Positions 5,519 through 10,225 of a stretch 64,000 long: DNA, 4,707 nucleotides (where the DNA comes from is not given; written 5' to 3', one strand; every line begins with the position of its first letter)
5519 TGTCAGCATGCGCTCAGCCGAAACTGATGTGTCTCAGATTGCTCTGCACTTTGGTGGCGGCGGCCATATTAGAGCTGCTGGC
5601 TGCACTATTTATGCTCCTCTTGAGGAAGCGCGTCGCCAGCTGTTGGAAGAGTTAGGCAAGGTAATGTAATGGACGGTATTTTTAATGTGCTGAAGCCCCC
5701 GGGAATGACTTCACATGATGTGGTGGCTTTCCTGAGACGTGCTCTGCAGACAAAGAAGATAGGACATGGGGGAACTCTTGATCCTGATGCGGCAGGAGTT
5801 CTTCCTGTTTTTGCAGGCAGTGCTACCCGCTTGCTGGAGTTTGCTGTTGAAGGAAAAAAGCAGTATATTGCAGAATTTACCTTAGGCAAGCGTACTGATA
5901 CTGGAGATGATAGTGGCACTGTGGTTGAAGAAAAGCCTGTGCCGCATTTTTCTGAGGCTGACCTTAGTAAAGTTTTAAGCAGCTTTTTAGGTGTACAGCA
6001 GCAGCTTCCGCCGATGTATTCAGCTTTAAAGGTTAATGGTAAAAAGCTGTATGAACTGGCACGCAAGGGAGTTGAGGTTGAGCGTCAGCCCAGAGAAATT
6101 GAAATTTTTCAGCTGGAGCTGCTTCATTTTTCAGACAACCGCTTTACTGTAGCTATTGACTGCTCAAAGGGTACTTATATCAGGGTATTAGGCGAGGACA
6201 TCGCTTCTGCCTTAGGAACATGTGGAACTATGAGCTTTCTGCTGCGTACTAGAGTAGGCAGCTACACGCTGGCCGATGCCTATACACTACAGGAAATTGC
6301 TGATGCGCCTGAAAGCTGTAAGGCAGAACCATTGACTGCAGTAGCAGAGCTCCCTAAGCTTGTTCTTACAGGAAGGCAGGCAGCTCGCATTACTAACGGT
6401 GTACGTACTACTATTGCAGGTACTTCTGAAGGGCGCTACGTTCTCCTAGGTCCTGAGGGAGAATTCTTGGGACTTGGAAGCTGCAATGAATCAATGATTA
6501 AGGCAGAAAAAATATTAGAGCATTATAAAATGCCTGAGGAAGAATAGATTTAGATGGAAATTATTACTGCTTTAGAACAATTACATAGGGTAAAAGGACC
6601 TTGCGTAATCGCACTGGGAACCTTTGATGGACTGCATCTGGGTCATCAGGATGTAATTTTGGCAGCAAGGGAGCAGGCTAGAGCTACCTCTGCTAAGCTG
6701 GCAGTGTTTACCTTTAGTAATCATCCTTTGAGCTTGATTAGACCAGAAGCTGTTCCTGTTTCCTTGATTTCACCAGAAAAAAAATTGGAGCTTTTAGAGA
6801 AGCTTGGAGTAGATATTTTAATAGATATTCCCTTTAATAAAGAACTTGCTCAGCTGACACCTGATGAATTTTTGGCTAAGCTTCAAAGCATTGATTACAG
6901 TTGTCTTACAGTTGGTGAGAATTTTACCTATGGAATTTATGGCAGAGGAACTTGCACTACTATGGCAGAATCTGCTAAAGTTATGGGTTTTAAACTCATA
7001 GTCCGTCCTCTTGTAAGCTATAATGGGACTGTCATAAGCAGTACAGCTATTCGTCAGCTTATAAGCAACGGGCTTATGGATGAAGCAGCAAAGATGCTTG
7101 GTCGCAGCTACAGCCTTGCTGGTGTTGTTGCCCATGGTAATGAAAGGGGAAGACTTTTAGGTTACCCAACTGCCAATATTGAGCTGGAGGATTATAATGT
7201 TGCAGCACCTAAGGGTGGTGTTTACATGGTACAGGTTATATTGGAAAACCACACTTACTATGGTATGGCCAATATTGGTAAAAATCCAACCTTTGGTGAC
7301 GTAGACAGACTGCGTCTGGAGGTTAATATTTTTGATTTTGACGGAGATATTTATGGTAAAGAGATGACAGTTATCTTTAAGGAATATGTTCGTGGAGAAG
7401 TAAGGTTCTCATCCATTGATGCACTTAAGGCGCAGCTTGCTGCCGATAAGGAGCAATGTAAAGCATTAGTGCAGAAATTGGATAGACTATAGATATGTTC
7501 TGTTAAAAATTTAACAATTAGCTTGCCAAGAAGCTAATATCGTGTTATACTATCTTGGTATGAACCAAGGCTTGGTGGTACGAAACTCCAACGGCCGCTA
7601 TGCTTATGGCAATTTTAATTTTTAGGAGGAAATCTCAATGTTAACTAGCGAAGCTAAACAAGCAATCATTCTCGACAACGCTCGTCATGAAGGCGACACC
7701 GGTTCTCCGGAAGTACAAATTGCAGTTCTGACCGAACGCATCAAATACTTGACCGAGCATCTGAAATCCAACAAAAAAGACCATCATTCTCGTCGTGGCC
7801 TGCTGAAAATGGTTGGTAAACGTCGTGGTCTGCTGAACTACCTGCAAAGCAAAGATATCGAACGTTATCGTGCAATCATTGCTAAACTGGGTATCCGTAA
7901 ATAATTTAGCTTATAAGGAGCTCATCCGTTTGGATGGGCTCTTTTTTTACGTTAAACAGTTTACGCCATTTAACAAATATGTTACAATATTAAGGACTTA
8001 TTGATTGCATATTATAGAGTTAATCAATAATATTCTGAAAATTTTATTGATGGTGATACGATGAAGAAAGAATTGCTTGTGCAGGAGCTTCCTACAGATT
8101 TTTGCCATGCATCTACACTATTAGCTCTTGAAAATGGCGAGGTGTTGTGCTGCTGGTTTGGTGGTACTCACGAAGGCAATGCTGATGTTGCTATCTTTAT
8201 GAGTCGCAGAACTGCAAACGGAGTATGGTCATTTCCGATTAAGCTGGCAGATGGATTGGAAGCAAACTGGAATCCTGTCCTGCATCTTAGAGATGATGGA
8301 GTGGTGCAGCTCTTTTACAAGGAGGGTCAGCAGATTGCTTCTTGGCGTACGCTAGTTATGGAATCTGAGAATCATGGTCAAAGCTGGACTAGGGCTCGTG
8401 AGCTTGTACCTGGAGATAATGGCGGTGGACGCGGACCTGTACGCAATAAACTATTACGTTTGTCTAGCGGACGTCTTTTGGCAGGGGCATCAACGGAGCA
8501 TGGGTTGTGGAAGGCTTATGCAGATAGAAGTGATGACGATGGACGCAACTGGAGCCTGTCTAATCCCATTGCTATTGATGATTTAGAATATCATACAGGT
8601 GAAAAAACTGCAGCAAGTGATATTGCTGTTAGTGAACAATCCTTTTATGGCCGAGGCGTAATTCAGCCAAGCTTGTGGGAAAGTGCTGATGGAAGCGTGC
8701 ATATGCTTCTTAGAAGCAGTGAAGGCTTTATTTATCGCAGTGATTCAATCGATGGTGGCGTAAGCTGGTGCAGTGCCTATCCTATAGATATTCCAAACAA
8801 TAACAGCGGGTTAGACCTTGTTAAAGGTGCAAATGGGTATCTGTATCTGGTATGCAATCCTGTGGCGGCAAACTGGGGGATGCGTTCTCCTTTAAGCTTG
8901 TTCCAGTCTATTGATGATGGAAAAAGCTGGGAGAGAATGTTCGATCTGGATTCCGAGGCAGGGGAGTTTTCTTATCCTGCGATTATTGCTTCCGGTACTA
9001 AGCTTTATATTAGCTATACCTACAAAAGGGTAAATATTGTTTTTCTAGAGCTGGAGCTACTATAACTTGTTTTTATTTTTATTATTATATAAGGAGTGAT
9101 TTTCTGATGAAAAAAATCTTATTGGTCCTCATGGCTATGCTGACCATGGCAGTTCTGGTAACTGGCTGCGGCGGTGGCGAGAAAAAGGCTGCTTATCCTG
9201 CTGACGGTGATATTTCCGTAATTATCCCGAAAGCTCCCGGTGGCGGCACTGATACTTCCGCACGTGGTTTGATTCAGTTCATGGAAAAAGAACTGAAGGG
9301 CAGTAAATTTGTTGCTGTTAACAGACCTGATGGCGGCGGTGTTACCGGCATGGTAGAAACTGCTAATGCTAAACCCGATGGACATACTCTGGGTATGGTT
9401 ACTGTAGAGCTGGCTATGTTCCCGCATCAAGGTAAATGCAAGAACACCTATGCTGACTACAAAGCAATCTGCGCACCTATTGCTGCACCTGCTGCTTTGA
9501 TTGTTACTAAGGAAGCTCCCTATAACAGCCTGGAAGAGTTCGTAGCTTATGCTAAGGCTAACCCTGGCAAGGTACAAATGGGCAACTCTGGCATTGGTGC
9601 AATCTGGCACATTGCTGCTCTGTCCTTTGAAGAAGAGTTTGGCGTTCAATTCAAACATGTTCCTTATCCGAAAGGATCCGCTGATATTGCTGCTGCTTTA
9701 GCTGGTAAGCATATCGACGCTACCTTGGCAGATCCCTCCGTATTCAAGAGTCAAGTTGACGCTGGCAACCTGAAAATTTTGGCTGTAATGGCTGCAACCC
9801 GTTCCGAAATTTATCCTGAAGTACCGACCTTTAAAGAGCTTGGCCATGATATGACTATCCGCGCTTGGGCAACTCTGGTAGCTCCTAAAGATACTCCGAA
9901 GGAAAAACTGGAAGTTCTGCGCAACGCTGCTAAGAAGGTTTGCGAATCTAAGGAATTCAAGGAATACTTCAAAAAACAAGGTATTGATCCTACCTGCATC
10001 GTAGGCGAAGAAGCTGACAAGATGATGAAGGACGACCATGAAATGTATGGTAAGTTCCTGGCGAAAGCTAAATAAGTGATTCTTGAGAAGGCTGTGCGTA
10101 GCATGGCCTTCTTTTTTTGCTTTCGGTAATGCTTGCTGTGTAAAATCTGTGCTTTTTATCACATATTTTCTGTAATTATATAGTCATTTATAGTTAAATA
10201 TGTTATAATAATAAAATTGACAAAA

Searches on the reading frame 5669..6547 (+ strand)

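Call 60: search_protein_families(library=pfam, proteins=[window:5669-6547:+], max_evalue=0.000001)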
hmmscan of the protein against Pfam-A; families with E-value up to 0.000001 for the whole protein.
window:5669-6547:+ (292 aa): 2 families
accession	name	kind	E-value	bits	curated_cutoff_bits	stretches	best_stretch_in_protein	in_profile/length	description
PF01509.24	TruB_N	-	2.8e-57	193.7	27.3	1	23-171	1-149/149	TruB family pseudouridylate synthase (N terminal domain)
PF16198.10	TruB_C_2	-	1.1e-09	38.8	29.3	1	172-219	1-48/66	tRNA pseudouridylate synthase B C-terminal domain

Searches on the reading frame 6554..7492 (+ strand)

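Call 60: search_protein_families(library=pfam, proteins=[window:6554-7492:+], max_evalue=0.000001)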
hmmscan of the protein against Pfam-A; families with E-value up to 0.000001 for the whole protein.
window:6554-7492:+ (312 aa): 2 families
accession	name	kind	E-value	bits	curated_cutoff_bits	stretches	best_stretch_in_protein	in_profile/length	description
PF01687.23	Flavokinase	-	3.7e-42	143.9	19.6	1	182-305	1-123/124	Riboflavin kinase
PF06574.18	FAD_syn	-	6.2e-42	143.5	27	1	14-165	5-158/158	FAD synthetase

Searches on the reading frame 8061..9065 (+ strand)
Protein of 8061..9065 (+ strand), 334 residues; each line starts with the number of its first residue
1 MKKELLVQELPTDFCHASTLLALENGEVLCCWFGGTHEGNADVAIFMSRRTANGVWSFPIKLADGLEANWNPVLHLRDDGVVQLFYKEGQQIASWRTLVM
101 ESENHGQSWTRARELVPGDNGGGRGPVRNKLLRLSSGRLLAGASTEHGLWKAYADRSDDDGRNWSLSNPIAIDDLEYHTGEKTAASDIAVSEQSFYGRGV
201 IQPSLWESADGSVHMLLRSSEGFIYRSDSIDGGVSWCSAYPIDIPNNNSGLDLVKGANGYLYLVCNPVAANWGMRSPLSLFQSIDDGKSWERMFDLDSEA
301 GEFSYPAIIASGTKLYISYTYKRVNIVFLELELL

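Call 60: search_protein_families(library=pfam, proteins=[window:8061-9065:+], max_evalue=0.000001)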
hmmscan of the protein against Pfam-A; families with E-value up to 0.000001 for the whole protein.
window:8061-9065:+ (334 aa): 1 family
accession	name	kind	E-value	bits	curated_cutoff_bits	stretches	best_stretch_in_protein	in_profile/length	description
PF13088.12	BNR_2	-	3.6e-63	214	31.4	1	26-317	1-277/277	BNR repeat-like domain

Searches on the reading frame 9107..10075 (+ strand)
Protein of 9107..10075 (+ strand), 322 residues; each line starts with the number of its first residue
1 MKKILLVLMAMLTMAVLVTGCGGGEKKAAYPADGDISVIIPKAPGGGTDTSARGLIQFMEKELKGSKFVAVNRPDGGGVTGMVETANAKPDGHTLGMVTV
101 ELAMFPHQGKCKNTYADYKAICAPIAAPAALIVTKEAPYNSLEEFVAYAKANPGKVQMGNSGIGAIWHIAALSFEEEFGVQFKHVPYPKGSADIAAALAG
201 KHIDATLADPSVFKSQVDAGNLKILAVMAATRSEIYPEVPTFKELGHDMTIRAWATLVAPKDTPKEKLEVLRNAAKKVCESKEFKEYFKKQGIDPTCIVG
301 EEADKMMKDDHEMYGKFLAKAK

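Call 60: search_protein_families(library=pfam, proteins=[window:9107-10075:+], max_evalue=0.000001)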
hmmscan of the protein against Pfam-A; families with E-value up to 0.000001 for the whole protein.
window:9107-10075:+ (322 aa): 1 family
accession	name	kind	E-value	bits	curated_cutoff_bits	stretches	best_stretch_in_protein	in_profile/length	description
PF03401.19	TctC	-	2e-51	175.5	27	1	58-318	8-269/274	Tripartite tricarboxylate transporter family receptor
